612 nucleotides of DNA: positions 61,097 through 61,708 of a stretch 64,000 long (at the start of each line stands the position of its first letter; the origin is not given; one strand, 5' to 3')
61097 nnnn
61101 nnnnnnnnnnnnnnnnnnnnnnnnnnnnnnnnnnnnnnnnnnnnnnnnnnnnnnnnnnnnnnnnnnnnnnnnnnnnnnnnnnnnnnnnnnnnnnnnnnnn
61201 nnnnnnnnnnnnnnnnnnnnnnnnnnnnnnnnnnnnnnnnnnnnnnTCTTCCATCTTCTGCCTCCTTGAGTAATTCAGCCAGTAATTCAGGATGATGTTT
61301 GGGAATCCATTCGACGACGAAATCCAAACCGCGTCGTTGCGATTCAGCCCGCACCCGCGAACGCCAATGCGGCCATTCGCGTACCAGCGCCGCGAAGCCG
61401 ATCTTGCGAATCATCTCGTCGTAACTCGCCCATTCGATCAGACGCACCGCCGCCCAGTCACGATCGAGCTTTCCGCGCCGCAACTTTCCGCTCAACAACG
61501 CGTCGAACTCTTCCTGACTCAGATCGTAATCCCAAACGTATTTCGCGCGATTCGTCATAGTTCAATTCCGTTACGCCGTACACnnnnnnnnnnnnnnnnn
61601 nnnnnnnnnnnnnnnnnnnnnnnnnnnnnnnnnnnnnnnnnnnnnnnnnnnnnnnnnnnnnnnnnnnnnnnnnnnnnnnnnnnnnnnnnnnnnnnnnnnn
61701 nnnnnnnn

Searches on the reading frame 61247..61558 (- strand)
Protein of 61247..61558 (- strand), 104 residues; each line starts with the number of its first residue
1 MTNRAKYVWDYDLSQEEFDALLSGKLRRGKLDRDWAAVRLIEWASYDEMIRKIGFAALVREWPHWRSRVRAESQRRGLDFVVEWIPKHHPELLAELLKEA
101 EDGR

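Call 3: search_protein_families(library=pfam, max_evalue=0.1, proteins=[window:61247-61558:-])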
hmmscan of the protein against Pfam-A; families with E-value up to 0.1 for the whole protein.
seq(104 aa): 0 families

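Call 5: search_protein_families(library=ncbifam, max_evalue=0.1, proteins=[window:61247-61558:-])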
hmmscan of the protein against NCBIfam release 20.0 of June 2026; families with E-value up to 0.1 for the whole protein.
seq(104 aa): 0 families

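Call 6: search_protein_families(library=padloc, max_evalue=0.1, proteins=[window:61247-61558:-])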
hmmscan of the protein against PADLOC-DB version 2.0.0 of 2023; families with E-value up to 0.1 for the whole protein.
seq(104 aa): 0 families

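Call 33: find_homologous_proteins(query=window:61247-61558:-, max_evalue=0.001)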
Query seq(104 aa) (104 aa): 205 proteins with E <= 0.001 among 227 candidates; the best 120 are listed.
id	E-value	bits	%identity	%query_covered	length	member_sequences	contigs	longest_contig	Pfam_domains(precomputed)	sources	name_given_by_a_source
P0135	1.2e-58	214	92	99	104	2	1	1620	-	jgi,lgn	jgi:hypothetical protein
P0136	7.0e-57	208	92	99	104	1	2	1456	-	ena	-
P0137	2.8e-54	200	89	99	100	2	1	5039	-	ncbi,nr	ncbi:MAG: hypothetical protein HOP19_15880 [Acidobacteria bacterium]|nr:hypothetical protein [Acidob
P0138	2.9e-52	193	84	97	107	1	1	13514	-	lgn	-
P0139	8.1e-50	186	82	100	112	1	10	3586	-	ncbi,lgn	-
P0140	5.7e-49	183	86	89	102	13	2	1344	-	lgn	-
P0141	9.0e-49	182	83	91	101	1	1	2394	-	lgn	-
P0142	2.8e-48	181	85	89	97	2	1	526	-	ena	-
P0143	6.2e-48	179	81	99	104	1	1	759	-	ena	-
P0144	7.1e-48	179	82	91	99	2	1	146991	-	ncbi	-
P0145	5.9e-47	176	81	91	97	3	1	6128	-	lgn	-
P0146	2.2e-46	175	80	89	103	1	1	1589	-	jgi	-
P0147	6.6e-45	170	75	99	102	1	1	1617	-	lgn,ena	-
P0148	2.2e-43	165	72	89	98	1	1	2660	-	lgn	-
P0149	4.6e-42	161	68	91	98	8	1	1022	-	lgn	-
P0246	3.9e-30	122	56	88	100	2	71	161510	-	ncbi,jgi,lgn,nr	ncbi:MAG: hypothetical protein HUU23_09535 [Caldilineales bacterium]|nr:hypothetical protein [Caldil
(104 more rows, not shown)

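Call 34: find_encoding_contigs(protein=P0138, flank=7000, max_places=3)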
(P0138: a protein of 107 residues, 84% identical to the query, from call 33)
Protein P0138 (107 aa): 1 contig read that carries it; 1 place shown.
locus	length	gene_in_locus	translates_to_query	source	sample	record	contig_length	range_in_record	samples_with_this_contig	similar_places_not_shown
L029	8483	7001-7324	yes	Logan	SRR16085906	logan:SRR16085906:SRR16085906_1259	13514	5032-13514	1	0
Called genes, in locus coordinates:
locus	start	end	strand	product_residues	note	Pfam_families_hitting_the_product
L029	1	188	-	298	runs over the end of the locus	PF00903:Glyoxalase, PF13468:Glyoxalase_3 (faint), PF13669:Glyoxalase_4, PF18029:Glyoxalase_6 (faint), PF22677:Ble-like_N (faint), PF00903:Glyoxalase, PF13669:Glyoxalase_4 (weak)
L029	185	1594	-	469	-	PF04734:Ceramidase_alk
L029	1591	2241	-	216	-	PF06439:3keto-disac_hyd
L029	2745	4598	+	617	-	PF02574:S-methyl_trans, PF02219:MTHFR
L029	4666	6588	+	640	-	PF13625:Helicase_C_3 (weak)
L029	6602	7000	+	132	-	-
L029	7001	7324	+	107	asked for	-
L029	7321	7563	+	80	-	PF03683:UPF0175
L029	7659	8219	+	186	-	PF01797:Y1_Tnp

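Call 35: find_encoding_contigs(protein=P0139, flank=5000, max_places=5)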
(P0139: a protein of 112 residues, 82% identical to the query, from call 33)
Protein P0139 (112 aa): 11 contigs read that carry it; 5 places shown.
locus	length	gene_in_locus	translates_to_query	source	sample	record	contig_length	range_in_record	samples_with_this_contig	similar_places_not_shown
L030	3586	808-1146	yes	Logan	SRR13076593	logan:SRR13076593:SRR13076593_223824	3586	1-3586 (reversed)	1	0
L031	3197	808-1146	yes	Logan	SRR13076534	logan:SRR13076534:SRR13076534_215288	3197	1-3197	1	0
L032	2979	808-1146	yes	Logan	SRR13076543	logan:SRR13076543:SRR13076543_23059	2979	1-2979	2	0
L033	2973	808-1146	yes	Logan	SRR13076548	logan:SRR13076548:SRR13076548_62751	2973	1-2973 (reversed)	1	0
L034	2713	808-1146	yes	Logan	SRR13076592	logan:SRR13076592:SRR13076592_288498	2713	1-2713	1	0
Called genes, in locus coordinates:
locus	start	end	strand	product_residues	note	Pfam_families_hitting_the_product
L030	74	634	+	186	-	PF01797:Y1_Tnp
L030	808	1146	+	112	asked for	-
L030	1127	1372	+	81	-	PF03683:UPF0175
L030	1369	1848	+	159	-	PF11848:DUF3368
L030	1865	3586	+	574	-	?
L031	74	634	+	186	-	PF01797:Y1_Tnp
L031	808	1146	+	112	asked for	-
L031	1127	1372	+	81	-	PF03683:UPF0175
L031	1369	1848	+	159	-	PF11848:DUF3368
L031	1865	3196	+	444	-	?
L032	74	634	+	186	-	PF01797:Y1_Tnp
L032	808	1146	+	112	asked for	-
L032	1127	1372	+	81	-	PF03683:UPF0175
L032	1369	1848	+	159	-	PF11848:DUF3368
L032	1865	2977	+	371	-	?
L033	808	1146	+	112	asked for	-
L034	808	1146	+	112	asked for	-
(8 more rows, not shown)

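Call 36: find_encoding_contigs(protein=P0246, flank=3000, max_places=10)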
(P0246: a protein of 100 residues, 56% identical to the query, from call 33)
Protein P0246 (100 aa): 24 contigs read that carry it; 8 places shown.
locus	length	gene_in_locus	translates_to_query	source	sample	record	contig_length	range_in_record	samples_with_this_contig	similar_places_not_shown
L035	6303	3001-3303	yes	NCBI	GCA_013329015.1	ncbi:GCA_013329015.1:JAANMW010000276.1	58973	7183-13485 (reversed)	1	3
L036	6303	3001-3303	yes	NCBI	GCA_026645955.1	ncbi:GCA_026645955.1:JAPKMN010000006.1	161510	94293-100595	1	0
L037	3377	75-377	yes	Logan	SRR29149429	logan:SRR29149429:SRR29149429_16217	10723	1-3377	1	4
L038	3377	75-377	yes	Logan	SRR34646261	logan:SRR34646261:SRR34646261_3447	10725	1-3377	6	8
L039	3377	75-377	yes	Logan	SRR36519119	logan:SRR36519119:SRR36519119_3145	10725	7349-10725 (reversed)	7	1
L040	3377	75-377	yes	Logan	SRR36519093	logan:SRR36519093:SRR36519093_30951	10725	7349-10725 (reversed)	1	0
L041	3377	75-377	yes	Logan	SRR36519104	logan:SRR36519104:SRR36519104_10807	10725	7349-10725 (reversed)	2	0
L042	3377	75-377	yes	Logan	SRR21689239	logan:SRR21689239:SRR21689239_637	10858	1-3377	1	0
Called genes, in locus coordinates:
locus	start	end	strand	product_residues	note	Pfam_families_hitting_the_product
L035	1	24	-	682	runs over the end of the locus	PF01578:Cytochrom_C_asm, PF16327:CcmF_C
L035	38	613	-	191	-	PF00578:AhpC-TSA, PF08534:Redoxin, PF00085:Thioredoxin, PF13098:Thioredoxin_2, PF13905:Thioredoxin_8 (weak)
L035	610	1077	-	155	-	PF03918:CcmH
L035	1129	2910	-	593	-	-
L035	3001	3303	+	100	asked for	-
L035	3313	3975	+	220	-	PF08843:AbiEii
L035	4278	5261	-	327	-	PF08239:SH3_3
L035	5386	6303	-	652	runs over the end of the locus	PF13231:PMT_2 (weak)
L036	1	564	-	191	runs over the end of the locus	PF00578:AhpC-TSA, PF08534:Redoxin, PF00085:Thioredoxin, PF13098:Thioredoxin_2, PF13905:Thioredoxin_8 (weak)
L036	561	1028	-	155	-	PF03918:CcmH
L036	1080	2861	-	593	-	-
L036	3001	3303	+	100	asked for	-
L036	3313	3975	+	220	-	PF08843:AbiEii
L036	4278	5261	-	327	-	PF08239:SH3_3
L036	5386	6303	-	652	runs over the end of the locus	PF13231:PMT_2 (weak)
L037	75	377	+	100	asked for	-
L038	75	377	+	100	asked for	-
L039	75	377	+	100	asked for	-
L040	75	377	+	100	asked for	-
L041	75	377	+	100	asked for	-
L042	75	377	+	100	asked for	-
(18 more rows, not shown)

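Call 58: predict_structure(alignment_id=A2)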
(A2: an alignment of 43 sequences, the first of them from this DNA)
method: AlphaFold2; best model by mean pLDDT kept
length: 104 residues; sequences in the alignment: 43
mean_pLDDT: 87.6   pTM: 0.78
mean pLDDT of the five models: 87.6, 87.4, 87.3, 87.1, 86.8
residues with pLDDT >= 90: 77; 70-90: 14; 50-70: 8; < 50: 5
segments of 3 or more residues with pLDDT < 50: 100-104
pLDDT, mean of each block of 10 residues (from residue 1): 78 92 93 95 93 92 95 95 94 66 45
secondary structure, 60 per line:
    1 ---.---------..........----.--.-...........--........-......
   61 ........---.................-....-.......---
elements in order: H15-23 H33-43 H46-53 H55-68 H72-88 H90-93 H95-101

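Call 61: fold_search(model_id=the predicted structure, library=pdb)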
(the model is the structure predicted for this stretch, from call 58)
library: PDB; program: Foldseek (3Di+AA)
matches with E <= 10: 66; with E <= 0.001: 0
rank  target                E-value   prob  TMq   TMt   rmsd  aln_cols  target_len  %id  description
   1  9h3q_C                3.1e+00  0.08  0.24  0.17  11.2        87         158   18  50S subunit precursor C-CP_YjgA_(L22)-~H61 (released 2025-01-22)
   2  1sza_A                3.9e+00  0.06  0.26  0.21  10.3       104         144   12  The RNA polymerase II CTD in mRNA processing: beta-turn recognition and beta-spiral model (released 2004-07-13)
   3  5d08_A                4.1e+00  0.09  0.24  0.09   9.1        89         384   18  Crystal structure of selenomethionine-labeled epoxyqueuosine reductase (released 2016-09-28)
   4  4lle_D                4.1e+00  0.05  0.22  0.20  12.3        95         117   17  The crystal structure of R60L mutant of the histidine kinase (KinB) sensor domain from Pseudomonas aeruginosa PA01 (released 2013-08-07)
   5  6hb2_D                4.3e+00  0.03  0.20  0.09  10.1        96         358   16  Structure of Hgh1, crystal form I, Selenomethionine derivative (released 2019-02-27)
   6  9iw7                  4.6e+00  0.07  0.28  0.29  12.2        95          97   20  Crystal Structure Chemosensory Proteins 3 from Anopheles culicifacies in space group P3121 (released 2026-01-28)
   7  1sz9_C                5.1e+00  0.06  0.26  0.22  10.2       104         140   15  The RNA polymerase II CTD in mRNA processing: beta-turn recognition and beta-spiral model (released 2004-07-13)
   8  4rv1_D                5.1e+00  0.06  0.26  0.09   7.0        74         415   15  Crystal Structure of Engineered Protein. Northeast Structural Genomics Consortium (NESG) Target OR497. (released 2014-12-10)
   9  5d0a_A                5.4e+00  0.08  0.24  0.09   7.8        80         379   19  Crystal structure of epoxyqueuosine reductase with cleaved RNA stem loop (released 2016-09-28)
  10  7rfy_A                5.4e+00  0.08  0.31  0.11   7.1        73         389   18  Importin alpha3 in complex with MERS ORF4B (released 2021-07-28)
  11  7jtk_X                5.4e+00  0.08  0.32  0.13   8.1        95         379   22  Radial spoke 1 isolated from Chlamydomonas reinhardtii (released 2020-12-16)
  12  4rv1_A                5.4e+00  0.06  0.27  0.10  10.4       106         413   14  Crystal Structure of Engineered Protein. Northeast Structural Genomics Consortium (NESG) Target OR497. (released 2014-12-10)
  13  7buu_B                5.4e+00  0.01  0.16  0.07  16.6       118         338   15  Eucommia ulmoides TPT3, crystal form 1 (released 2021-02-17)
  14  9b62_A                5.7e+00  0.08  0.29  0.04  11.0        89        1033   13  Human RANBP2/RAN(GTP)/RANGAP1-SUMO1/UBC9/CRM1/RAN(GTP) - composite map and model (released 2024-10-16)
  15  4yq4                  5.7e+00  0.07  0.23  0.12   5.6        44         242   23  Crystal structure of TrmD, a M1G37 tRNA Methyltransferase with SAM-competitive compounds (released 2016-03-16)
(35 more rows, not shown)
